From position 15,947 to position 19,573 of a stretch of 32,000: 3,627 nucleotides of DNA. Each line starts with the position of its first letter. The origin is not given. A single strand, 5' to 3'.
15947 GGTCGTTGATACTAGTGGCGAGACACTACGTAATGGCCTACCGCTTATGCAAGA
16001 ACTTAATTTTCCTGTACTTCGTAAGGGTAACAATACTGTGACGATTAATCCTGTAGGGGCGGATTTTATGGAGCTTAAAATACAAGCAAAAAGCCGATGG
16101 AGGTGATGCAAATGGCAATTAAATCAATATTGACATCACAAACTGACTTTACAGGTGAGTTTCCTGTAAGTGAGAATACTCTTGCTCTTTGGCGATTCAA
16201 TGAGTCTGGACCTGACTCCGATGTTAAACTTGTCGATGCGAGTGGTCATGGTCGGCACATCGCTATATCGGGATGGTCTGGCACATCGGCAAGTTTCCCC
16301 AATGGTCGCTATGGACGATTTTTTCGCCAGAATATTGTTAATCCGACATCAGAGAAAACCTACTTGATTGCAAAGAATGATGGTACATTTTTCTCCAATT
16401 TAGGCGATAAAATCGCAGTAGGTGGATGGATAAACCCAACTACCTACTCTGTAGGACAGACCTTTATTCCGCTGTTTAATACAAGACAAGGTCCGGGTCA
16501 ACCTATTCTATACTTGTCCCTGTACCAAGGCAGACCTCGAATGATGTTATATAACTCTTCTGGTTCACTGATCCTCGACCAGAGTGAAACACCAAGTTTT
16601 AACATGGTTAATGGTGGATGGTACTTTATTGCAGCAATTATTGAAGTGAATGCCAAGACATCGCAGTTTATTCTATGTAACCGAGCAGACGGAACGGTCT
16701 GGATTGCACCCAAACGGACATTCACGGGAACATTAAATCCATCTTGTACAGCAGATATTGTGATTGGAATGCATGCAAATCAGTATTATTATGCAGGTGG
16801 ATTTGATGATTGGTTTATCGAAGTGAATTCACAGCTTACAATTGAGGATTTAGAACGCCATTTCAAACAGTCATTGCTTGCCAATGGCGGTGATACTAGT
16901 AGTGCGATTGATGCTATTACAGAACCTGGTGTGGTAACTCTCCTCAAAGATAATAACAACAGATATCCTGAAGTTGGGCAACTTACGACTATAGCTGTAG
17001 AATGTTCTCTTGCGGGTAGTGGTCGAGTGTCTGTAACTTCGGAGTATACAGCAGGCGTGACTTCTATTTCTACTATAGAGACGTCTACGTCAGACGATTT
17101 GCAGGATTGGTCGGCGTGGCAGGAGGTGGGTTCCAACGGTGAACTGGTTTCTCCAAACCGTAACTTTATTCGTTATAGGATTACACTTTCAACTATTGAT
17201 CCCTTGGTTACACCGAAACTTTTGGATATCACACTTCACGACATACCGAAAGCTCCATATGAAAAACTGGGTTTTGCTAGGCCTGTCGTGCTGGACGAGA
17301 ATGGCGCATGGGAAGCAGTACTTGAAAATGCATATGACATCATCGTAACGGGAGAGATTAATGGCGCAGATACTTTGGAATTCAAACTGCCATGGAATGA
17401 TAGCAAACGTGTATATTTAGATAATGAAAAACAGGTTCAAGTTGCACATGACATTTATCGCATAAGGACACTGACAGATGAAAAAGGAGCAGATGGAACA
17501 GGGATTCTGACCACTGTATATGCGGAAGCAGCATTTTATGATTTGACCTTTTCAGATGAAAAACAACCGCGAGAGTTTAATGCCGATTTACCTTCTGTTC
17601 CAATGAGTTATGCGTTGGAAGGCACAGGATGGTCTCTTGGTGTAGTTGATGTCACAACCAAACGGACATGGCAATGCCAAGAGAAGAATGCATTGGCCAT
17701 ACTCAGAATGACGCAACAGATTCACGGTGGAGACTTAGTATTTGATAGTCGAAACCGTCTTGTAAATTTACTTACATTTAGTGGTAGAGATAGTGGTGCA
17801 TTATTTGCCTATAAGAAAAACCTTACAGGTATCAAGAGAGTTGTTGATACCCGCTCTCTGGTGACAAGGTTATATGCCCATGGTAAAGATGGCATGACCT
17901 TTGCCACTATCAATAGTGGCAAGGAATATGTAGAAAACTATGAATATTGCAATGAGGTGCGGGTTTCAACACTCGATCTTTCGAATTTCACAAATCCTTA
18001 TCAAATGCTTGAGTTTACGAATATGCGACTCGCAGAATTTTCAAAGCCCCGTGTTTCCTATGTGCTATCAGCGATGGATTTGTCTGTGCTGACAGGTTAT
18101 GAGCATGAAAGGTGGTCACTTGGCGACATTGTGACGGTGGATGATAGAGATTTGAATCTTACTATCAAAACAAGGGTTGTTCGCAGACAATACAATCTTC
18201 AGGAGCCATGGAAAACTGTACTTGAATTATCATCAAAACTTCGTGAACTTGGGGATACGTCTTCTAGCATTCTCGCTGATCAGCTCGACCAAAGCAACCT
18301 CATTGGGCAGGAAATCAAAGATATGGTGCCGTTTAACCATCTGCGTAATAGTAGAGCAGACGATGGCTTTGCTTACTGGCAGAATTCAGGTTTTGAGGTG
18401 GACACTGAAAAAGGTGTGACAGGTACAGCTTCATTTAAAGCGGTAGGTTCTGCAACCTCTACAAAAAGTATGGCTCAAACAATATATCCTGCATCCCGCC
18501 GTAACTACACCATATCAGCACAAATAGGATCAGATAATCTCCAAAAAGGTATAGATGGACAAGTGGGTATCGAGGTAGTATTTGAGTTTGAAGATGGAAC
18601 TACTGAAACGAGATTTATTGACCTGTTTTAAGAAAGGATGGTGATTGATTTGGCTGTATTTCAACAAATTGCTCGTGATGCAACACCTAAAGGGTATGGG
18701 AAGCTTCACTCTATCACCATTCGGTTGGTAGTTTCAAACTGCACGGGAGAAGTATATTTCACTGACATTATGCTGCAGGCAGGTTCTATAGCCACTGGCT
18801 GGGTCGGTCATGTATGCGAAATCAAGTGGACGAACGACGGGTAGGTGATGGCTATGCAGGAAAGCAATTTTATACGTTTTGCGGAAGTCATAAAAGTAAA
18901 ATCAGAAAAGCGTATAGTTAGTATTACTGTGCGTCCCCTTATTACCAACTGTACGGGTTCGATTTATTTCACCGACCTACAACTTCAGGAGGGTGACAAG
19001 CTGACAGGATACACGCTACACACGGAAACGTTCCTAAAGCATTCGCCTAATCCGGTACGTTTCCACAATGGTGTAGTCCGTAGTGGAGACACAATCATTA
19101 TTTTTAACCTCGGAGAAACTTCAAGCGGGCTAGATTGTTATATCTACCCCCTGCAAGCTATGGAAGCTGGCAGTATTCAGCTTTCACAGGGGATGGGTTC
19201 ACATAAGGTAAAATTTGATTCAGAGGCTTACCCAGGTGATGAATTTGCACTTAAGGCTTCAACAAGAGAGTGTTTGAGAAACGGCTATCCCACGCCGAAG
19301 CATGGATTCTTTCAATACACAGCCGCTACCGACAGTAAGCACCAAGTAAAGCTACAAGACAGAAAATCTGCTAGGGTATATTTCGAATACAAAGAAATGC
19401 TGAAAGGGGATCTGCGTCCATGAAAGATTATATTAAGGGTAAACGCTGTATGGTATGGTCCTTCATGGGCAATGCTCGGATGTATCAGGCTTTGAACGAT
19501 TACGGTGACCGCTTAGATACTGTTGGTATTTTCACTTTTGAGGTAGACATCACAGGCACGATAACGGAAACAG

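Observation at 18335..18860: Three consecutive tail-tip ORFs share one reading frame, separated only by a single TAA and a single TAG; the TAA splits a jelly-roll domain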

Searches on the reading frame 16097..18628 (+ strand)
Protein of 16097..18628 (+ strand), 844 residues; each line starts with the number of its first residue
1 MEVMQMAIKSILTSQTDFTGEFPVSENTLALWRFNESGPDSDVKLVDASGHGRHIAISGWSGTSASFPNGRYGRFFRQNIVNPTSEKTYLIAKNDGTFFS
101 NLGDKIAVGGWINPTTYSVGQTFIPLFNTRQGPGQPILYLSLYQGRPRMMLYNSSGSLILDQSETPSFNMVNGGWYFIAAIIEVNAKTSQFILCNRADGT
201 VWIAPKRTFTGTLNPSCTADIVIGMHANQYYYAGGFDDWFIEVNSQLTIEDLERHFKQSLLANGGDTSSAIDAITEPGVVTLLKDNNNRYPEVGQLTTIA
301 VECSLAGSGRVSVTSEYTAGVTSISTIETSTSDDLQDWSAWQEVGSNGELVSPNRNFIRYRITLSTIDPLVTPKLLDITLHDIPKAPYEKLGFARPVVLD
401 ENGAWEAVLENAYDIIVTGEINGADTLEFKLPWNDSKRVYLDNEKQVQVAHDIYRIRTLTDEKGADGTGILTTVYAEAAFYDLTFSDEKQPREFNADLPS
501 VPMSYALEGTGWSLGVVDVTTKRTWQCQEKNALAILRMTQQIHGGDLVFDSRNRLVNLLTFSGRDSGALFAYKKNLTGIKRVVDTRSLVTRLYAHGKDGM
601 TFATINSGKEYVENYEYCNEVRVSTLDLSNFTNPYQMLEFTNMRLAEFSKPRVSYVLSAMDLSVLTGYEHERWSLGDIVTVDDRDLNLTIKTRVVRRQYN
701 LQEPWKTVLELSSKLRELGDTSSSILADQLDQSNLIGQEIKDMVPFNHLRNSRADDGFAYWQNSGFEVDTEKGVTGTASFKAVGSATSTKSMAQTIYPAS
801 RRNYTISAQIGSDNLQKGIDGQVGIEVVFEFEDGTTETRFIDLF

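Call 6: search_protein_families(library=pfam, proteins=[window:16097-18628:+], max_evalue=0.01)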
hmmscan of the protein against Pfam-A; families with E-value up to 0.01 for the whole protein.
window:16097-18628:+ (844 aa): 2 families
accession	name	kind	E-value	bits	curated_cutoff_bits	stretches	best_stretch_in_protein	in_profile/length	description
PF06605.17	Prophage_tail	-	4.7e-77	259.5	31.3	1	480-724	1-249/250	Prophage endopeptidase tail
PF18994.6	Prophage_tailD1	-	2.9e-14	53.4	23.6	1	396-478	1-84/84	Prophage endopeptidase tail N-terminal domain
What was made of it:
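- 16097..18631 (+): Tal (tail tip / tail-associated lysin-type hub protein), 844 aa. It has an N-terminal extension of about 390 aa, Tal D1 plus Prophage_tail domains at aa 396-724, and a helical linker followed by a C-terminal beta region. Pfam PF18994 (2.9e-14) and PF06605 (4.7e-77), call 6.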

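Call 7: search_protein_families(library=phrogs, proteins=[window:16097-18628:+], max_evalue=0.01)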
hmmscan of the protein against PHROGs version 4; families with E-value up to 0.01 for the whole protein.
window:16097-18628:+ (844 aa): 28 families (the best 25 are shown)
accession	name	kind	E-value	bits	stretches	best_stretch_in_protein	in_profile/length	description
phrog_3475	-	tail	0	1129.7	1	6-843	1-841/841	minor tail protein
phrog_22322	-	tail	6.4e-89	300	1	394-842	10-494/562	tail protein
phrog_1067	-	head and packaging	4.8e-37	128.9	1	407-759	24-372/991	minor head protein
phrog_36443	-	unknown function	5.5e-36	124.9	1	399-722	5-350/1238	-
phrog_12312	-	head and packaging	3.2e-35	122.6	1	410-706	17-348/784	virion structural protein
phrog_18110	-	unknown function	6.7e-31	108.4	1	408-718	13-319/567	-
phrog_5555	-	tail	1.2e-29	104.3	1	408-728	19-356/788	tail protein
phrog_1330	-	tail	1.3e-22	80.6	1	409-732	24-378/1361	tail protein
phrog_4311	-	head and packaging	1.5e-19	71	1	571-724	188-350/651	minor head protein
phrog_6211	-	tail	4.8e-16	58.9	1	408-617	32-256/1168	minor tail protein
phrog_7142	-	tail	5.8e-15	55.8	1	408-735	20-345/622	tail protein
phrog_4798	-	tail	9.3e-14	51.6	1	441-707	96-374/796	tail protein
phrog_26466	-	unknown function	1.3e-13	49.9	1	504-707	127-360/2337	-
phrog_2270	-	unknown function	3.1e-12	47.2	1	518-732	128-348/637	-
phrog_3558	-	tail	5.6e-12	45.9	1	572-738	217-399/1047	tail protein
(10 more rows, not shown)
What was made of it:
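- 16097..18631 (+): PHROG 3475 matches end to end, 1-841 of 841, call 7.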

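Call 21: search_solved_structures(query=window:16097-18628:+, max_evalue=0.01)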
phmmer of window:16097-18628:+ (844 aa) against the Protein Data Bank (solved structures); distinct sequences matched with E-value up to 0.01: 0.

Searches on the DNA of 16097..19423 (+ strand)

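Call 5: search_dna_similar(query=window:16097-19423:+, collection=phages, mode=near, max_rows=30)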
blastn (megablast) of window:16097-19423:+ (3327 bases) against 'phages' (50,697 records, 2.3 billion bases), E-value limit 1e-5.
No match.
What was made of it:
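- Tried and rejected: A megablast of the locus against the phage collection found nothing (call 5).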

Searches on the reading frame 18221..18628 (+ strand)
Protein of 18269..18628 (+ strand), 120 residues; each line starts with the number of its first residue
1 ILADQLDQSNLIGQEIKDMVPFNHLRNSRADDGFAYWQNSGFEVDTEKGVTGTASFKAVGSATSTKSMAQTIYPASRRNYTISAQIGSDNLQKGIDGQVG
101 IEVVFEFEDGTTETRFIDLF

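Call 24: search_protein_families(library=pfam, proteins=[window:18287-18628:+], max_evalue=10)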
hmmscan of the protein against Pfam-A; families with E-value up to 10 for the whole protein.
seq(114 aa): 0 families
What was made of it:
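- Pfam does not recognise a CBM in Tal-C, in the small protein, or in their concatenation (call 24). No Pfam CBM match exists (call 24).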

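Call 29: find_homologous_proteins(query=window:18269-18628:+, max_evalue=0.001)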
Query window:18269-18628:+ (120 aa): 74 proteins with E <= 0.001 among 76 candidates.
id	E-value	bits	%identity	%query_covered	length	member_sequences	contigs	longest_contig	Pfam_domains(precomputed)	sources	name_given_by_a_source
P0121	5.8e-70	250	98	100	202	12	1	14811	PF06605.19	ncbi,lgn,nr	ncbi:phage minor structural protein [Garciella nitratireducens]|nr:phage minor structural protein [G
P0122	5.5e-63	228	87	99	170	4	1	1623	PF06605.19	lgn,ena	-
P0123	7.4e-63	227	88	99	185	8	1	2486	PF06605.19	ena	-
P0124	2.0e-61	223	86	99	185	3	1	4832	PF06605.19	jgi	jgi:hypothetical protein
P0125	3.5e-61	222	85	99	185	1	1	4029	PF06605.19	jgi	jgi:hypothetical protein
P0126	2.7e-59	216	84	99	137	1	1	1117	-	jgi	jgi:hypothetical protein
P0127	3.0e-58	213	82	99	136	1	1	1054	-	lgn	-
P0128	8.8e-58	211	83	99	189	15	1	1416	PF06605.19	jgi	-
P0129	2.1e-57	210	82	98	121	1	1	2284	-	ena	-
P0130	1.0e-52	195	88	85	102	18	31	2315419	-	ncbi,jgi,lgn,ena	jgi:hypothetical protein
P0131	8.0e-51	189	74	98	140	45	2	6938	-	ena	-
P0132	1.7e-48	181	72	98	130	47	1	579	-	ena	-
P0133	2.1e-47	178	79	85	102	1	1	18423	-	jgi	jgi:hypothetical protein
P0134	2.6e-46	174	71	98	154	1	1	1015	-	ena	-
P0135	3.1e-46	174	72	88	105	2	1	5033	-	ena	-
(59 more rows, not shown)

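Call 75: predict_structure(alignment_id=A8)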
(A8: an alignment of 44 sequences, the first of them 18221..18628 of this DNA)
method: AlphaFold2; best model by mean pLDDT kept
length: 136 residues; sequences in the alignment: 44
mean_pLDDT: 62.3   pTM: 0.48
mean pLDDT of the five models: 62.3, 60.3, 57.3, 55.9, 48.7
residues with pLDDT >= 90: 1; 70-90: 37; 50-70: 73; < 50: 25
segments of 3 or more residues with pLDDT < 50: 1-15, 19-22, 43-47
pLDDT, mean of each block of 10 residues (from residue 1): 46 47 53 57 50 55 60 64 66 64 73 80 83 83
secondary structure, 60 per line:
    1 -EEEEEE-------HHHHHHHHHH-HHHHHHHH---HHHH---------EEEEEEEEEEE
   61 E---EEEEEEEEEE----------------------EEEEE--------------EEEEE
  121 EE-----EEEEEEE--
elements in order: E2-7 H15-24 H26-33 H37-40 E50-61 E65-74 E97-101 E116-122 E128-134

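Call 79: fold_search(model_id=the predicted structure, library=pdb)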
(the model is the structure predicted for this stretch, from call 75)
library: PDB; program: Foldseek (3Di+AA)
matches with E <= 10: 109; with E <= 0.001: 0
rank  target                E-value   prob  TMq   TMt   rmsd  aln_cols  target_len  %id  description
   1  8vm1_A                1.1e+00  0.12  0.23  0.18   9.0        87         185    8  Structural Elucidation of the Mesothelin Mucin16 CA125 Interaction (released 2024-09-04)
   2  2e7v                  1.4e+00  0.08  0.20  0.22   7.2        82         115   16  Crystal structure of SEA domain of transmembrane protease from Mus musculus (released 2007-07-17)
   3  5lfv_A                1.4e+00  0.06  0.22  0.11  21.4       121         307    9  Crystal structure of glycosylated Myelin-associated glycoprotein (MAG) Ig1-3 with soaked trisaccharide ligand (released 2016-12-14)
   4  3nlc                  1.5e+00  0.10  0.21  0.07  10.9        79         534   10  Crystal structure of the VP0956 protein from Vibrio parahaemolyticus. Northeast Structural Genomics Consortium Target Vp (released 2010-08-18)
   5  7sa9_B                1.5e+00  0.06  0.16  0.18  10.9        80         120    9  Human MUC16 SEA5 Domain (released 2022-03-23)
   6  6cqm_F                1.5e+00  0.03  0.15  0.19  12.0       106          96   12  Crystal Structure of mitochondrial single-stranded DNA binding proteins from S. cerevisiae, Rim1 (Form2) (released 2018-05-30)
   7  5lfr_A                1.7e+00  0.05  0.20  0.10  21.7       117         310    8  Crystal structure of glycosylated Myelin-associated glycoprotein (MAG) Ig1-3 (released 2016-12-14)
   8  9nrc_A                1.8e+00  0.06  0.17  0.05   8.2        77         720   16  TMPRSS6 in complex with REGN7999 Fab and REGN8023 Fab (released 2025-07-09)
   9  7sa9_A                1.8e+00  0.06  0.16  0.18  10.9        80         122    8  Human MUC16 SEA5 Domain (released 2022-03-23)
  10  7pmw_A                1.9e+00  0.04  0.15  0.04  16.8        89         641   15  HsPepT1 bound to Ala-Phe in the outward facing occluded conformation (released 2021-10-20)
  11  4pyd_F                2.1e+00  0.10  0.27  0.30   7.5        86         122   14  MoaC in complex with cPMP crystallized in space group P212121 (released 2015-04-29)
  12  8gkl_E                2.1e+00  0.06  0.17  0.19  10.7        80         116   10  Crystal Structure of the Humanized MUC16 Specific Antibody huAR9.6 (released 2024-03-20)
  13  5c2u_A                2.3e+00  0.08  0.20  0.23   8.9        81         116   11  Ferredoxin-like domain of nucleoporin Nup54 bound to a nanobody (released 2015-08-26)
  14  1ivz_MODEL_1_A        2.3e+00  0.06  0.20  0.21   9.8        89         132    9  Solution structure of the SEA domain from murine hypothetical protein homologous to human mucin 16 (released 2002-10-02)
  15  3ciq_A                2.5e+00  0.06  0.18  0.24   8.0        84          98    6  A regulatable switch mediates self-association in an immunoglobulin fold (released 2008-09-02)
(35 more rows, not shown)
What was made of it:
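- Adding the small protein gives a complete CBM-like fold (calls 75, 79 against 63, 65).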
